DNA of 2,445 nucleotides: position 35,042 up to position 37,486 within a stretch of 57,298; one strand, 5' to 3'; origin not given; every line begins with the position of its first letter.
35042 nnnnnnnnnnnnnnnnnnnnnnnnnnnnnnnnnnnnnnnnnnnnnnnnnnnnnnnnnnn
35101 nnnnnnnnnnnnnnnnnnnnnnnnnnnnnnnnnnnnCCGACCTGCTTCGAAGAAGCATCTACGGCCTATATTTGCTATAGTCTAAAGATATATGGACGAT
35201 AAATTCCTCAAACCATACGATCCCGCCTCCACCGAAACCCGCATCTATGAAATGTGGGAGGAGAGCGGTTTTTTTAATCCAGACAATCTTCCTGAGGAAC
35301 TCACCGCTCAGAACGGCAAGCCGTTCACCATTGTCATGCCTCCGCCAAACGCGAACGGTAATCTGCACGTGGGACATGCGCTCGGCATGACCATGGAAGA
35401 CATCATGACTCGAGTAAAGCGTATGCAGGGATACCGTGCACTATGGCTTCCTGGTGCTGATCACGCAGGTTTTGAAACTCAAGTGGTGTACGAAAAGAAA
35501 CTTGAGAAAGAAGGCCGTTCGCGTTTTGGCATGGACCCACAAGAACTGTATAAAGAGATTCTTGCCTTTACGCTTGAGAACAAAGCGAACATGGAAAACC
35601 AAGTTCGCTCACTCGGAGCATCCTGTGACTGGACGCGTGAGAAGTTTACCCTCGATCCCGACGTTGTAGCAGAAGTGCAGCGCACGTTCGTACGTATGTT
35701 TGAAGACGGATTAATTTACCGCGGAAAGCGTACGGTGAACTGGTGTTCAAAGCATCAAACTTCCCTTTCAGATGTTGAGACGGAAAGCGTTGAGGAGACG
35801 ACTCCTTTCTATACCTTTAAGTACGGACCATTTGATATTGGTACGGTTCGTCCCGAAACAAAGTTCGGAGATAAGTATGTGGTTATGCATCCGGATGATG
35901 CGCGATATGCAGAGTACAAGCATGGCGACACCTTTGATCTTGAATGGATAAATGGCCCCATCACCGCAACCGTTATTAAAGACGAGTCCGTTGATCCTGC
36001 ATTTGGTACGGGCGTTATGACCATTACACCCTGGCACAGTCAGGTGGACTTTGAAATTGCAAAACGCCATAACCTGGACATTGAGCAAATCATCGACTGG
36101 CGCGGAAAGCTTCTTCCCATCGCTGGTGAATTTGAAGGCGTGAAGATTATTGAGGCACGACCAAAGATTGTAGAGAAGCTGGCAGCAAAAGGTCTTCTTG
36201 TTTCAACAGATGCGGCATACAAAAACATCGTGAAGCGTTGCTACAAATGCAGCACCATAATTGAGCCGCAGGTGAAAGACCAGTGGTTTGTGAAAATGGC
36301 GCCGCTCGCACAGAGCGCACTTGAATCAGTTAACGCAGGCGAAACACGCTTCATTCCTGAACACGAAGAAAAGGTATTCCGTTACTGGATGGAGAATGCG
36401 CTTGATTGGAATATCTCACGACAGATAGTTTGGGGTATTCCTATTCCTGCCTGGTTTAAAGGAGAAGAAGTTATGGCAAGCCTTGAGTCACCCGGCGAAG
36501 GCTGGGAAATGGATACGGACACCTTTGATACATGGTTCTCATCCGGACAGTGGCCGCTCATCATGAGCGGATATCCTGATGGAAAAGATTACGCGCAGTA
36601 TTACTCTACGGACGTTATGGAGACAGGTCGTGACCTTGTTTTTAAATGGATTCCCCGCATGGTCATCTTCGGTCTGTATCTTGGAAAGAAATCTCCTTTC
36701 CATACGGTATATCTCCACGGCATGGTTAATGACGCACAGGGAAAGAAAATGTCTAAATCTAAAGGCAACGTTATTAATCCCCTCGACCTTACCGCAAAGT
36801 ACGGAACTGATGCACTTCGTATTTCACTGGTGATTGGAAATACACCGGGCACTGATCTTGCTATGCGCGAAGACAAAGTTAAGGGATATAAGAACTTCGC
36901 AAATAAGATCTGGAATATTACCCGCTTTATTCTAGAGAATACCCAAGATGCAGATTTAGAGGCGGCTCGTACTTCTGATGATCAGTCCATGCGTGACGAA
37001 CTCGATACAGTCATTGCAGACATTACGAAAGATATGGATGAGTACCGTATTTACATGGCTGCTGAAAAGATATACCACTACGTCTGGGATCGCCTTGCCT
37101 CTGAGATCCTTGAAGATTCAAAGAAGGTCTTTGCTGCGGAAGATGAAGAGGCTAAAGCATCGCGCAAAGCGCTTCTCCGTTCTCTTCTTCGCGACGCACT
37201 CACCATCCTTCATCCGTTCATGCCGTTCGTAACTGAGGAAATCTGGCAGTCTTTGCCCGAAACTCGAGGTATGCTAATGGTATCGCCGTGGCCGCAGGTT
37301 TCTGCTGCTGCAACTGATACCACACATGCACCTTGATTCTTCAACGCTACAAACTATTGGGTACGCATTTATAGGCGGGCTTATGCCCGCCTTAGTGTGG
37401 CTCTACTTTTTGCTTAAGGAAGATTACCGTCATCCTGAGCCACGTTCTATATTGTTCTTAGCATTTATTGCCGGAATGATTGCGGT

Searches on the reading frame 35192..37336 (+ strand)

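Call 104: search_protein_families(library=pfam, proteins=[window:35192-37336:+], max_evalue=0.00001)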
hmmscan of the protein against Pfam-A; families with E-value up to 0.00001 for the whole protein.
window:35192-37336:+ (714 aa): 3 families
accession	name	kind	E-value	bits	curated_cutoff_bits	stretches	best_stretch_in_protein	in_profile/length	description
PF00133.28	tRNA-synt_1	-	6.3e-118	394.6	22.7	2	18-426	2-253/414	tRNA synthetases class I (I, L, M and V)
PF08264.19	Anticodon_1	-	2.8e-25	89.4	25.1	1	597-706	1-109/148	Anticodon-binding domain of tRNA ligase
PF09334.17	tRNA-synt_1g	-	3.6e-23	82.4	20.1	1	49-197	5-135/391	tRNA synthetases class I (M)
